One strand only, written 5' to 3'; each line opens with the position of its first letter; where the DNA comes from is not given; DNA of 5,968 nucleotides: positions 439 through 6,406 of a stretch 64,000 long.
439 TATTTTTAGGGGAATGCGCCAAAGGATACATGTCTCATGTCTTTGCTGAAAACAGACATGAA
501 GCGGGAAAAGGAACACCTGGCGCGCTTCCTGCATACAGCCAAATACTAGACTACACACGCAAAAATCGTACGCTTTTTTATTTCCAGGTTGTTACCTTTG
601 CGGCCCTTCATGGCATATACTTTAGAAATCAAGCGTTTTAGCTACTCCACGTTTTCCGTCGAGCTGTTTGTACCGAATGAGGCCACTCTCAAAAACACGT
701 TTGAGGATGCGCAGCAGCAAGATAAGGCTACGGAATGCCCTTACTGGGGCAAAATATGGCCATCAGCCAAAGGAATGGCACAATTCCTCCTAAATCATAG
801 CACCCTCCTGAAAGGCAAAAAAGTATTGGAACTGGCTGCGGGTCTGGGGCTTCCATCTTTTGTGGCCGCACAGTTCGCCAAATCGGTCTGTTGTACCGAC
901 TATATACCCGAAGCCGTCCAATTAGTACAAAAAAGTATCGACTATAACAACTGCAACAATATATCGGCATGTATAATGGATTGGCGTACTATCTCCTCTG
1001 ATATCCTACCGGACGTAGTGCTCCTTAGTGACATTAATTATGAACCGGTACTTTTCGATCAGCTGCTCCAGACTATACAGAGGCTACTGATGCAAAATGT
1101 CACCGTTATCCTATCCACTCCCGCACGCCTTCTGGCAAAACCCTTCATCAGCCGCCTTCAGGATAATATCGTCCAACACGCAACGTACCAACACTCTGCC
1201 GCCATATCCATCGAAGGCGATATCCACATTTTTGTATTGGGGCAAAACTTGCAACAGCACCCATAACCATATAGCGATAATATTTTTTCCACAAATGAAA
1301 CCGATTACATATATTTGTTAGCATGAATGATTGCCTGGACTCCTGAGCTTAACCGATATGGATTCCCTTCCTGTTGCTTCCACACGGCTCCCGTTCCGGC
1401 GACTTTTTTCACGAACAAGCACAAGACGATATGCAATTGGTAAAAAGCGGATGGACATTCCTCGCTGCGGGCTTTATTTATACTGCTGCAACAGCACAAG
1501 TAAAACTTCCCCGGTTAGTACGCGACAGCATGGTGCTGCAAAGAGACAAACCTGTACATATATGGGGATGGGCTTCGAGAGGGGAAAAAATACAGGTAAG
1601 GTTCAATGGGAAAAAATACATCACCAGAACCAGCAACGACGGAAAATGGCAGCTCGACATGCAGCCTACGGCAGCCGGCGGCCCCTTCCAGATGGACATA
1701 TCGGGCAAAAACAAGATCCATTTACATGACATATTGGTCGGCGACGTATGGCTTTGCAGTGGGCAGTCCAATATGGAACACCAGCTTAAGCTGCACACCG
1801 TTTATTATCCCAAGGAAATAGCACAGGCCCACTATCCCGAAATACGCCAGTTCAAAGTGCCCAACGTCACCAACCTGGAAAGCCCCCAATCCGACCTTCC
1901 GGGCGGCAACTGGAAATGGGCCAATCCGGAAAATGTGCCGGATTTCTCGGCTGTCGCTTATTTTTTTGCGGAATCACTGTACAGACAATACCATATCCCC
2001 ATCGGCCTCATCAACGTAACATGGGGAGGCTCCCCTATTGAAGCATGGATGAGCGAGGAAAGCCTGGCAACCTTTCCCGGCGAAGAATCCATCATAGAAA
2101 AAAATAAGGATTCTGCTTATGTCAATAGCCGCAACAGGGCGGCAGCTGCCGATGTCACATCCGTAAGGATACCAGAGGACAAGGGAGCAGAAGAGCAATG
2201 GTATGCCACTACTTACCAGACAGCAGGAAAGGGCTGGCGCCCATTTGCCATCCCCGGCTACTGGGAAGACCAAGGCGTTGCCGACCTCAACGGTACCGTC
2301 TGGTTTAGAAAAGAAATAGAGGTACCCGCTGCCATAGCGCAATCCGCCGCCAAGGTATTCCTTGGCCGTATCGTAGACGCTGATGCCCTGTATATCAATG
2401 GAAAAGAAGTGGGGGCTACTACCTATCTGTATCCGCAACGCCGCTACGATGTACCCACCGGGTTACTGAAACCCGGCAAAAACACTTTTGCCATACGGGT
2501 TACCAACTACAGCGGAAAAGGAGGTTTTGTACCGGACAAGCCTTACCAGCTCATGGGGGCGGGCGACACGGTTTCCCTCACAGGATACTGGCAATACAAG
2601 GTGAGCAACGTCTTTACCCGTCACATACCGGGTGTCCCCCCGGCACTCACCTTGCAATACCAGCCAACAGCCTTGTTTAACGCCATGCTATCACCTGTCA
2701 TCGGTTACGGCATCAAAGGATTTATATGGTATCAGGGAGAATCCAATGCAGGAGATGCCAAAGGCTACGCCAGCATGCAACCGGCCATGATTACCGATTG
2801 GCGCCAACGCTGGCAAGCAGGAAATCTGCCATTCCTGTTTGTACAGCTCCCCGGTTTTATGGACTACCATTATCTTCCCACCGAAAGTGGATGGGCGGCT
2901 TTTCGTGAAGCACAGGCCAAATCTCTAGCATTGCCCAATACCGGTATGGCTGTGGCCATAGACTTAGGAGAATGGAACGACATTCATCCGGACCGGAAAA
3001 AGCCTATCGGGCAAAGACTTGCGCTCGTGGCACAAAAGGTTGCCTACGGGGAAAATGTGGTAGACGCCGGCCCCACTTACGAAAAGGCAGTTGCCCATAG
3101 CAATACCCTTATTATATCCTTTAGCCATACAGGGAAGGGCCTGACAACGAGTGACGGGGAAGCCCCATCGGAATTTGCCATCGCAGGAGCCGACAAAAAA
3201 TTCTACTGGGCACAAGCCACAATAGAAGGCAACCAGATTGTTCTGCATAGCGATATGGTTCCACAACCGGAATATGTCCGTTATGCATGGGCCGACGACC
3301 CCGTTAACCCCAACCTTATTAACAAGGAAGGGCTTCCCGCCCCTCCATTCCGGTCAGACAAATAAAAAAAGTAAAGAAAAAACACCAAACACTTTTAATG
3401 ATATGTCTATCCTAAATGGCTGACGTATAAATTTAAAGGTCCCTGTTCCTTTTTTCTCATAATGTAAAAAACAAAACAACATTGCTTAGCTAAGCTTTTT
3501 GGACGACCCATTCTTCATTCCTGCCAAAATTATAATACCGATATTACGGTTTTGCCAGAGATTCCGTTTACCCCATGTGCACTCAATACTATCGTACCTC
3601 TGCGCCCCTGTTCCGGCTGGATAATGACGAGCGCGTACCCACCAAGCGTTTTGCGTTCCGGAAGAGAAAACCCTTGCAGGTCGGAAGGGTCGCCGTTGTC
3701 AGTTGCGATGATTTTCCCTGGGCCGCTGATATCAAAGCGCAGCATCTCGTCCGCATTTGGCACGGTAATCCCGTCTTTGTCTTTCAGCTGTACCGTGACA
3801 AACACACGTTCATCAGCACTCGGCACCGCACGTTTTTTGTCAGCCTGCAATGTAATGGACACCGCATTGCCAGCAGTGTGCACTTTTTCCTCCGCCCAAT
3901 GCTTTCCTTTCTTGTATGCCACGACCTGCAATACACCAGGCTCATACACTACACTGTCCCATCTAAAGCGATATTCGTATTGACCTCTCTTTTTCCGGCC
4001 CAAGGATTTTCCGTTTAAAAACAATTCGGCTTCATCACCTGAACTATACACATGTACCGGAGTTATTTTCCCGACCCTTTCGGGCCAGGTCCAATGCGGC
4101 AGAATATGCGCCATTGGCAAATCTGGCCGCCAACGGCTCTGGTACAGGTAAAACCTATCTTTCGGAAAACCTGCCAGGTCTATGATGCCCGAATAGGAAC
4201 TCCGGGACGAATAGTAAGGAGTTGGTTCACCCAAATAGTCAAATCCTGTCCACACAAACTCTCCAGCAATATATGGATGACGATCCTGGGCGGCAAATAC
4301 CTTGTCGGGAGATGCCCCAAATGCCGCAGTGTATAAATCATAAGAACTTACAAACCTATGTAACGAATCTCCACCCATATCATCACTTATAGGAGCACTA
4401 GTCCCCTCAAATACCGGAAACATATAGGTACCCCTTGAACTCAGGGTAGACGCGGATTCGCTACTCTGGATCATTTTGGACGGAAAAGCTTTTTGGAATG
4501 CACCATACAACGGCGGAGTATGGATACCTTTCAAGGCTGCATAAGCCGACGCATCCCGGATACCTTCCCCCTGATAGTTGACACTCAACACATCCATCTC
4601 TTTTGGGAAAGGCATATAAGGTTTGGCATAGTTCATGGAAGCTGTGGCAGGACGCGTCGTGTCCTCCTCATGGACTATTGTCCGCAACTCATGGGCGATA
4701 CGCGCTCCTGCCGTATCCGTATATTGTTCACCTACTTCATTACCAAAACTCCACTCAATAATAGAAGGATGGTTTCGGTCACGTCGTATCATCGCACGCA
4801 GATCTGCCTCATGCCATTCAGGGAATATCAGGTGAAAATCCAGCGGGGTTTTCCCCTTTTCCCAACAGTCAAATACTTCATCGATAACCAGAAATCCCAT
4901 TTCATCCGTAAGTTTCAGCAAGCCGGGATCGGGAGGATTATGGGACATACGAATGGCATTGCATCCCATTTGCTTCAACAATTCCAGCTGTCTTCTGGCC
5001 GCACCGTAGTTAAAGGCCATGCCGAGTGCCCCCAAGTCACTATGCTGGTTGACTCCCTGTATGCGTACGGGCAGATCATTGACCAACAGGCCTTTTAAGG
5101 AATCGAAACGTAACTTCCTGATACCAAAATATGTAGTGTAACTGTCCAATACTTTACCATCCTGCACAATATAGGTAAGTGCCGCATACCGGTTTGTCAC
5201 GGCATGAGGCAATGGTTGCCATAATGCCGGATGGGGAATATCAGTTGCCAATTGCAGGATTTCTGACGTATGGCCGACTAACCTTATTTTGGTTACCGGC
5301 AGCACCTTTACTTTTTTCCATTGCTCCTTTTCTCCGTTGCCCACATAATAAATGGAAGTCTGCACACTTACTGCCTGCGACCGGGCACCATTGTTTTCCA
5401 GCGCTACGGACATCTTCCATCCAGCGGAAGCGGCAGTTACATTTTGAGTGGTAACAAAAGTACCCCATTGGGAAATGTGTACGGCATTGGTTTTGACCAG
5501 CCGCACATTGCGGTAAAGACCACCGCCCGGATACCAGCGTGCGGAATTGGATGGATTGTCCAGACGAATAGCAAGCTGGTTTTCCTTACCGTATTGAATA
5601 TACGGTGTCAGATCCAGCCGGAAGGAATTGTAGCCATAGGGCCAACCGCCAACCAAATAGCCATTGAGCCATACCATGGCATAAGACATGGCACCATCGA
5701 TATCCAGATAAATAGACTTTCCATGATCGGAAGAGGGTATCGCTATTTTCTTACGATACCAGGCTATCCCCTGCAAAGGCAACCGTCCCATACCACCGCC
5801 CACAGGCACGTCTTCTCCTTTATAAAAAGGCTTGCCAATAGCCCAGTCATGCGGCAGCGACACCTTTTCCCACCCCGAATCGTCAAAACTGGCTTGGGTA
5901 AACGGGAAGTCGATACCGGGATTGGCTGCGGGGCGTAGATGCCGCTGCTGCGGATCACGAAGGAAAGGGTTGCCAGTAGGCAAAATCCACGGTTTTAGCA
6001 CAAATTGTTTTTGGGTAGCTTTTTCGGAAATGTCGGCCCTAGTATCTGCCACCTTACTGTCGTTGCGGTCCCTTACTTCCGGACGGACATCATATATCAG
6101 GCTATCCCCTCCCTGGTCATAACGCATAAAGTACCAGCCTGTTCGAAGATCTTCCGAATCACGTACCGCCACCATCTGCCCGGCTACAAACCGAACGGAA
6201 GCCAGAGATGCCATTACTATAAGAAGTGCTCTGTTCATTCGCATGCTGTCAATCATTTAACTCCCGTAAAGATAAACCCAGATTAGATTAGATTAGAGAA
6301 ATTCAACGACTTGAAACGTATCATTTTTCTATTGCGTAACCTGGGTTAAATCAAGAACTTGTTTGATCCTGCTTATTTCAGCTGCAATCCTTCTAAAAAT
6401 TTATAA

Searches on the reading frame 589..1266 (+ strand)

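Call 35: search_protein_families(library=pfam, proteins=[window:589-1266:+])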
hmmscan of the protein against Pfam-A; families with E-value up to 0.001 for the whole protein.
window:589-1266:+ (225 aa): 4 families
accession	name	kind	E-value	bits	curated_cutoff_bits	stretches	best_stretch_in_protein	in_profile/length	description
PF10294.15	Methyltransf_16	-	9.6e-16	58.5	21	1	54-181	19-161/174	Lysine methyltransferase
PF13847.12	Methyltransf_31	-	7.9e-08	32.6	27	1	75-189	3-121/145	Methyltransferase domain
PF02475.24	TRM5-TYW2_MTfase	-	2.4e-05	24.8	28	1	75-162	36-126/164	TRM5/TYW2 methyltransferase domain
PF06325.19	PrmA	-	0.00093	19.2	22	0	72-176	158-259/296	Ribosomal protein L11 methyltransferase (PrmA)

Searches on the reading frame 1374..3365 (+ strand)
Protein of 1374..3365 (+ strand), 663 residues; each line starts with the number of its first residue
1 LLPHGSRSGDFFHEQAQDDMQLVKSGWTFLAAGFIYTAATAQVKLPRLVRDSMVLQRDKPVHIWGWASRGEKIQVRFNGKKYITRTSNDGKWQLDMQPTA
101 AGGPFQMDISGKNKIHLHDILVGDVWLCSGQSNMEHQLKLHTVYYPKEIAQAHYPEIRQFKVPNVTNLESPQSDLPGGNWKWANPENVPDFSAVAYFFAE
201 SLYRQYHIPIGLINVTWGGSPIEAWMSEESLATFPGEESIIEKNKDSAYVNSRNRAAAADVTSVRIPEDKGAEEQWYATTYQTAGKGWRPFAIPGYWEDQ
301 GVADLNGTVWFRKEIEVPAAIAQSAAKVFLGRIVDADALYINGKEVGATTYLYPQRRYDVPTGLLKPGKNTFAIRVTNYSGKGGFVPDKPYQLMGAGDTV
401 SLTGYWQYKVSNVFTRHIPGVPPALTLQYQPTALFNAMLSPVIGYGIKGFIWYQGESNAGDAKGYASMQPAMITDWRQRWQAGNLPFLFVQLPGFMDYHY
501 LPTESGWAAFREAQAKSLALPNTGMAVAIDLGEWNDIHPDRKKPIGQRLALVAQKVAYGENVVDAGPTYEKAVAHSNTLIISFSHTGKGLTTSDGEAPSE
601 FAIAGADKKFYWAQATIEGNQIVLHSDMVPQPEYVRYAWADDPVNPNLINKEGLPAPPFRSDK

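Call 35: search_protein_families(library=pfam, proteins=[window:1374-3365:+])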
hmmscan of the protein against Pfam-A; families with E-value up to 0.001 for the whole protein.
window:1374-3365:+ (663 aa): 2 families
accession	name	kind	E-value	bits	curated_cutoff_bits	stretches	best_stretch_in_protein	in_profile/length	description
PF03629.24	SASA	-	4.9e-20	72.5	24.8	2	446-550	119-221/226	Carbohydrate esterase, sialic acid-specific acetylesterase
PF02837.24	Glyco_hydro_2_N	-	4.1e-09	37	28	1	291-390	49-146/169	Glycosyl hydrolases family 2, sugar binding domain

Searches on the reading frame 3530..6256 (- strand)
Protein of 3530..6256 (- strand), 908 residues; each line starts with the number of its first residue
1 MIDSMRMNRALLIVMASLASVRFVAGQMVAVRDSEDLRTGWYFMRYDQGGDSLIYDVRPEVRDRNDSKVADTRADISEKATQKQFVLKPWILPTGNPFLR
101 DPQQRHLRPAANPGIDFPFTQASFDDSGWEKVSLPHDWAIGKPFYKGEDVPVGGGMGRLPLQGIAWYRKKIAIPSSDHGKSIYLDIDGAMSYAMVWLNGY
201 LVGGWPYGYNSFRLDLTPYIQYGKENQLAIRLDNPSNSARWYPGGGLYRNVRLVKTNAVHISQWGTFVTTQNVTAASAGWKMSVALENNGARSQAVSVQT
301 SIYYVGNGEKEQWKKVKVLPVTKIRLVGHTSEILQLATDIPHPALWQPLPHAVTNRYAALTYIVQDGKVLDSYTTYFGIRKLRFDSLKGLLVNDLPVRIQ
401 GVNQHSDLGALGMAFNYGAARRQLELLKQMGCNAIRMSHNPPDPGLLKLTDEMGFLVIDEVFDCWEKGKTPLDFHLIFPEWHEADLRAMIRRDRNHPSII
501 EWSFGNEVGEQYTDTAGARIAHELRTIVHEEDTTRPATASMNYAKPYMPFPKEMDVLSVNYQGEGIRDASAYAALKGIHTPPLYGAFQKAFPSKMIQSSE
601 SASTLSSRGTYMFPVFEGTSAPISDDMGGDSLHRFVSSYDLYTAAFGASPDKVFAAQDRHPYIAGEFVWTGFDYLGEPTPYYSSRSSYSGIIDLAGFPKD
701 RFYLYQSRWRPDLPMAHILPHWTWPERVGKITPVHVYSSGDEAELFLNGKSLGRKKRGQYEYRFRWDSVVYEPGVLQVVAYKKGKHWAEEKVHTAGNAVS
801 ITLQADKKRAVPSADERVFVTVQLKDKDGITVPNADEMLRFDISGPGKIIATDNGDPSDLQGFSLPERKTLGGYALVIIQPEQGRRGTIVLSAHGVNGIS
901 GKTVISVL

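Call 5: search_protein_families(library=pfam, proteins=[window:3530-6256:-])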
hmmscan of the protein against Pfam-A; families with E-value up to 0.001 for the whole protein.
window:3530-6256:- (908 aa): 8 families
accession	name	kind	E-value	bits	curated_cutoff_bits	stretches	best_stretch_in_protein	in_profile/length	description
PF02836.23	Glyco_hydro_2_C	-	1.1e-25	90.8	21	1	389-546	7-167/302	Glycosyl hydrolases family 2, TIM barrel domain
PF16355.11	DUF4982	-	2.6e-24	85.4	23.9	1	729-788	1-61/61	Domain of unknown function (DUF4982)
PF18565.7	Glyco_hydro2_C5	-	1.7e-23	82.9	32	1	801-895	1-94/103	Glycoside hydrolase family 2 C-terminal domain 5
PF02837.24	Glyco_hydro_2_N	-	1.3e-17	64.7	28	1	130-256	32-168/169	Glycosyl hydrolases family 2, sugar binding domain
PF00703.27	Glyco_hydro_2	-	1.6e-10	42.1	23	1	259-380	1-109/109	Glycosyl hydrolases family 2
PF22666.2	Glyco_hydro_2_N2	-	2.4e-07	31.4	27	1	166-239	51-124/167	Glycosyl hydrolase 2 galactose-binding domain-like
PF13364.12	BetaGal_ABD2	-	6.6e-06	27.3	23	1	162-236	34-110/112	Beta-galactosidase second all-beta domain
PF21467.3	BetaGal_gal-bd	-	9.7e-06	26.1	27.3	1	165-207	2-43/62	Beta-galactosidase, galactose-binding domain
